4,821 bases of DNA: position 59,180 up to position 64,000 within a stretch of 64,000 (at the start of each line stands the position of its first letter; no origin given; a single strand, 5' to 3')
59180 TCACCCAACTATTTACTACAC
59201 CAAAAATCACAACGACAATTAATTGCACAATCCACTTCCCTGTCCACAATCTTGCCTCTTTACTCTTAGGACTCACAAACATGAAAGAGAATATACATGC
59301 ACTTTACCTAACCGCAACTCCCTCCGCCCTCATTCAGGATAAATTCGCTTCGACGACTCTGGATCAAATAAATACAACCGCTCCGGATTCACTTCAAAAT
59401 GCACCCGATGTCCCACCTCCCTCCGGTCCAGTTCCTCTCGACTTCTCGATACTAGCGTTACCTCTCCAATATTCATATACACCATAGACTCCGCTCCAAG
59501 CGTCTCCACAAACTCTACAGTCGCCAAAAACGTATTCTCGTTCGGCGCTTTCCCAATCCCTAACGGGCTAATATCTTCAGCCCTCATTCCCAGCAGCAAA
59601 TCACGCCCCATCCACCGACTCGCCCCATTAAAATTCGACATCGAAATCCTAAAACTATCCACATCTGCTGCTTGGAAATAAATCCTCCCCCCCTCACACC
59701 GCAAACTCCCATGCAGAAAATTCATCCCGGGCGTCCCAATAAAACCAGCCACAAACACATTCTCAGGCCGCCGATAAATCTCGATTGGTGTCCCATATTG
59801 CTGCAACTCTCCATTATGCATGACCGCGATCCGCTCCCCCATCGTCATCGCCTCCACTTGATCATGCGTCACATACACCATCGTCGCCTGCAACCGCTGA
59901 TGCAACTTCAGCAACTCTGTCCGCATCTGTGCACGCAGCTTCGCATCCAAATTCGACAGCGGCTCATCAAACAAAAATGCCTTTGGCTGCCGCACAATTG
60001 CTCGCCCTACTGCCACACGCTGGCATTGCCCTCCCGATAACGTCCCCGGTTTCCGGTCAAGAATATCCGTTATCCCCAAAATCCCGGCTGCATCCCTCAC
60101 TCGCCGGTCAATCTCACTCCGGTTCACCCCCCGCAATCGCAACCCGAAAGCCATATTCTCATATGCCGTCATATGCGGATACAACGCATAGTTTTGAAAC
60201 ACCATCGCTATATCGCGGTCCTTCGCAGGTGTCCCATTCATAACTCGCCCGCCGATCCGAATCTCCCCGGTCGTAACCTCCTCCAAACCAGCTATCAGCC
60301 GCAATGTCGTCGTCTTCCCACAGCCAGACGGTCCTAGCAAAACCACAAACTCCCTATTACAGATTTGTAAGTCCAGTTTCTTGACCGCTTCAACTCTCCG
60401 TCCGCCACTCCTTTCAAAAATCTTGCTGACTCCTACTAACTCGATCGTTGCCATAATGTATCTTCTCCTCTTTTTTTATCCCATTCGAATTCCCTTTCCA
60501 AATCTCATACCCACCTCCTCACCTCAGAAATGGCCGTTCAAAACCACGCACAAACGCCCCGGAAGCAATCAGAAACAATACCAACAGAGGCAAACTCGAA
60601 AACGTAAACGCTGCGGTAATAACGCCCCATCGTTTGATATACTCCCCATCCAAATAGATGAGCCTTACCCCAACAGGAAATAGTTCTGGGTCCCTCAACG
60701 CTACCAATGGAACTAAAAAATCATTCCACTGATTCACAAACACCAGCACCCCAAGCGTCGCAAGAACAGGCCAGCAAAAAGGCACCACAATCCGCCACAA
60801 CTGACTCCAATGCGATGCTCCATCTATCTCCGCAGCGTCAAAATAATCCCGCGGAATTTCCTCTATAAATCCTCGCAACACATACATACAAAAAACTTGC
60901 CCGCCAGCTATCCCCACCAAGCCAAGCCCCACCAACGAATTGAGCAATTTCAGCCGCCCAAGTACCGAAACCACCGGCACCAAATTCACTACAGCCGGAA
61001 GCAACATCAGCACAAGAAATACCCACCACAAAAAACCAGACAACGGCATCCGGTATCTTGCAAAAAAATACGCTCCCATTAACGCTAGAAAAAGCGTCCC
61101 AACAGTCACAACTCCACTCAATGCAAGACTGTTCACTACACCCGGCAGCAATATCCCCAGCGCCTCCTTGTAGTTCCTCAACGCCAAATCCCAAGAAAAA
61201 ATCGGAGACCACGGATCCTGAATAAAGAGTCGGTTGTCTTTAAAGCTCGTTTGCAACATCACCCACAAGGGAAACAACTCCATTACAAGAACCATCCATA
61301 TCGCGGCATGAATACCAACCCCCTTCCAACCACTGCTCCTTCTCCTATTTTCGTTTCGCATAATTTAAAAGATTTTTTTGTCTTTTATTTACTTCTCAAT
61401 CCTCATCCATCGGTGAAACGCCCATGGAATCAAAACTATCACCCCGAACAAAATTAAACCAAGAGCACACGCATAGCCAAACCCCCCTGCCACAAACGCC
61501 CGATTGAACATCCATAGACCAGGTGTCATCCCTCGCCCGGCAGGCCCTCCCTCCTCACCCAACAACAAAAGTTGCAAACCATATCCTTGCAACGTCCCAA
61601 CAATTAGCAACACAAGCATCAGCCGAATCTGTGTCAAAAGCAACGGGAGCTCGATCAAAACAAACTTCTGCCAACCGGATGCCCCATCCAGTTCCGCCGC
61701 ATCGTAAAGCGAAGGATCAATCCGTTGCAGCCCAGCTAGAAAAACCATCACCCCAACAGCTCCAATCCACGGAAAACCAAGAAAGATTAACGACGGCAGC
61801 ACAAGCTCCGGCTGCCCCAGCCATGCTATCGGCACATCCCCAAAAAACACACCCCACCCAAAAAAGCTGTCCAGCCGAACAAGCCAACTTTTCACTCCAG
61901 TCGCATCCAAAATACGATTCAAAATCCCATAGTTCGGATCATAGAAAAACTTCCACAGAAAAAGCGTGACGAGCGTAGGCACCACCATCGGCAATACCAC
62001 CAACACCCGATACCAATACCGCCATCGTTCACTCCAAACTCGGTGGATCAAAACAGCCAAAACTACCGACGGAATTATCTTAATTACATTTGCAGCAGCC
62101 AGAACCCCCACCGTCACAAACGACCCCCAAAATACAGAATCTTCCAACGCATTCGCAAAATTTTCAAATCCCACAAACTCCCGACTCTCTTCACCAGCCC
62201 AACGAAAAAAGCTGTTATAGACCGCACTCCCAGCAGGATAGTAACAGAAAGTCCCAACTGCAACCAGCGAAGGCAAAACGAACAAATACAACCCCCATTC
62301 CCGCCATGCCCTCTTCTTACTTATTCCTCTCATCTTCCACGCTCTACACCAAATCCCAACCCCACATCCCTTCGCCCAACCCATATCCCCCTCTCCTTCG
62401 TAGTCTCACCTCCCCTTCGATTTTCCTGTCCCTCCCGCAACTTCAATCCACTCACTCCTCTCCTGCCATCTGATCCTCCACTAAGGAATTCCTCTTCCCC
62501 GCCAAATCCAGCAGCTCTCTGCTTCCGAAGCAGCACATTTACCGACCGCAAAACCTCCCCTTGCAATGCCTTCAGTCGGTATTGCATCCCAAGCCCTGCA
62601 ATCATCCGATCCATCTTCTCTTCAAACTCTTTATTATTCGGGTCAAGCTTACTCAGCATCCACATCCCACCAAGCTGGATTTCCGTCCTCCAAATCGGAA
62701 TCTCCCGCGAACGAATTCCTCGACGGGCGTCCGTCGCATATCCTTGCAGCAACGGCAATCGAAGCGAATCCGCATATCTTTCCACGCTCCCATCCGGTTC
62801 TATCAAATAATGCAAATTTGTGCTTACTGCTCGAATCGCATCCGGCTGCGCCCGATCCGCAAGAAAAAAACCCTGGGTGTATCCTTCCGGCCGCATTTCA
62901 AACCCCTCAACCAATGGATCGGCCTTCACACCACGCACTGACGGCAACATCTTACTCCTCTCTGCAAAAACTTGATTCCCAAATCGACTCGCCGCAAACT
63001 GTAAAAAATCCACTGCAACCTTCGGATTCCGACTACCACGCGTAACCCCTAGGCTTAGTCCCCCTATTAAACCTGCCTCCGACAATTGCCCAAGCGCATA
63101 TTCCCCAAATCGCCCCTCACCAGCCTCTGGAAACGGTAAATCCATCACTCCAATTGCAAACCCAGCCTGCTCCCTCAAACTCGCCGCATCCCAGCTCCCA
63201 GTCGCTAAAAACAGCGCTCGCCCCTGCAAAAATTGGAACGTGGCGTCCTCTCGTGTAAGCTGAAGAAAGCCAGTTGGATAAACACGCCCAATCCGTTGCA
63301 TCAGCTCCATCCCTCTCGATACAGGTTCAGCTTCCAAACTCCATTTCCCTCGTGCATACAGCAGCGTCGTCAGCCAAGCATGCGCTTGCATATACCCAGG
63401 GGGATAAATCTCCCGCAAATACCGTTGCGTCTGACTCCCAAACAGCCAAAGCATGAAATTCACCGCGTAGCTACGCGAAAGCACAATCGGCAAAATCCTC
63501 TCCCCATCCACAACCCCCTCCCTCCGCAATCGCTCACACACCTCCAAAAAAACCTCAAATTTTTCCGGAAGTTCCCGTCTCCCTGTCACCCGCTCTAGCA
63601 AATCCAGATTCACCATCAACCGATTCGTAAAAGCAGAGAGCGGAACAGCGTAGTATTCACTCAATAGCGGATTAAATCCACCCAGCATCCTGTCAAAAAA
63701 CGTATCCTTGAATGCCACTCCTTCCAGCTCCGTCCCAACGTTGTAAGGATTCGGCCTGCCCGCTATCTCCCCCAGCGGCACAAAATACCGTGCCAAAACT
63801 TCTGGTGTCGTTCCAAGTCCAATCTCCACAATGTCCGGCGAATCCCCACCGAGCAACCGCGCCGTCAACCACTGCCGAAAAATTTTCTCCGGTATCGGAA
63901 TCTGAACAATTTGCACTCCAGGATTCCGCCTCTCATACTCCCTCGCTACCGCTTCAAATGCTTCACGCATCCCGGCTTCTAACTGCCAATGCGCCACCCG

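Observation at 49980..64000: Abrupt onset of extreme, orientation-independent C>G strand skew and higher GC at the 3' end of motB, persisting for 14 kb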

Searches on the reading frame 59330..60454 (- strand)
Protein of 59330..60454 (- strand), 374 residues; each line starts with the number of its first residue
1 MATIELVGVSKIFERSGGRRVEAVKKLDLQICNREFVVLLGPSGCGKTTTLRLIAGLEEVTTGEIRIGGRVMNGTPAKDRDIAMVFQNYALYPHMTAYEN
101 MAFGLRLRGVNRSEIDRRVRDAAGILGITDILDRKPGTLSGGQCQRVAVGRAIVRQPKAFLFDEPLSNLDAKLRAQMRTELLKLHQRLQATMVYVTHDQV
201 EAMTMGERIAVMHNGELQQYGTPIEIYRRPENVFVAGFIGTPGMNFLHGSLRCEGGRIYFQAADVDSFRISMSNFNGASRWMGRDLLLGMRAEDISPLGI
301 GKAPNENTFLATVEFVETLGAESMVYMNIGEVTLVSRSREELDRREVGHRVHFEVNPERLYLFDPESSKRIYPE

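Call 6: search_protein_families(library=pfam, proteins=[window:59330-60454:-])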
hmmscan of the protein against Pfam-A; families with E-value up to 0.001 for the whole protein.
window:59330-60454:- (374 aa): 6 families
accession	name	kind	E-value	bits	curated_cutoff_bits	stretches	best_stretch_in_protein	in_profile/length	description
PF00005.33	ABC_tran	-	2.8e-31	109.4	25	1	25-166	2-136/137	ABC transporter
PF17912.7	OB_MalK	-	1.7e-06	29.2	27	1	240-295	1-53/53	MalK OB fold domain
PF08402.16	TOBE_2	-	2.3e-06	28.1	21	1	288-363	1-76/76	TOBE domain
PF13304.12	AAA_21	-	9.4e-05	23.1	27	0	36-65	1-42/304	AAA domain, putative AbiEii toxin, Type IV TA system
PF03215.21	Rad17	-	0.0002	21.8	23.8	1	29-122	37-129/186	Rad17 P-loop domain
PF02463.25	SMC_N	-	0.00033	20.6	40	0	72-215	113-217/220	RecF/RecN/SMC N terminal domain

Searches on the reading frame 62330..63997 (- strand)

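Call 6: search_protein_families(library=pfam, proteins=[window:62330-63997:-])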
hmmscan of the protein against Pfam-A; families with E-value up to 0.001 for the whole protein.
window:62330-63997:- (555 aa): 2 families
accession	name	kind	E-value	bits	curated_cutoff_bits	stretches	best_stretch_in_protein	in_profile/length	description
PF01547.30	SBP_bac_1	-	3.5e-13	50.7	26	1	10-337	4-302/307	Bacterial extracellular solute-binding protein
PF13416.11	SBP_bac_8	-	4.7e-12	46.7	27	1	114-363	83-271/279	Bacterial extracellular solute-binding protein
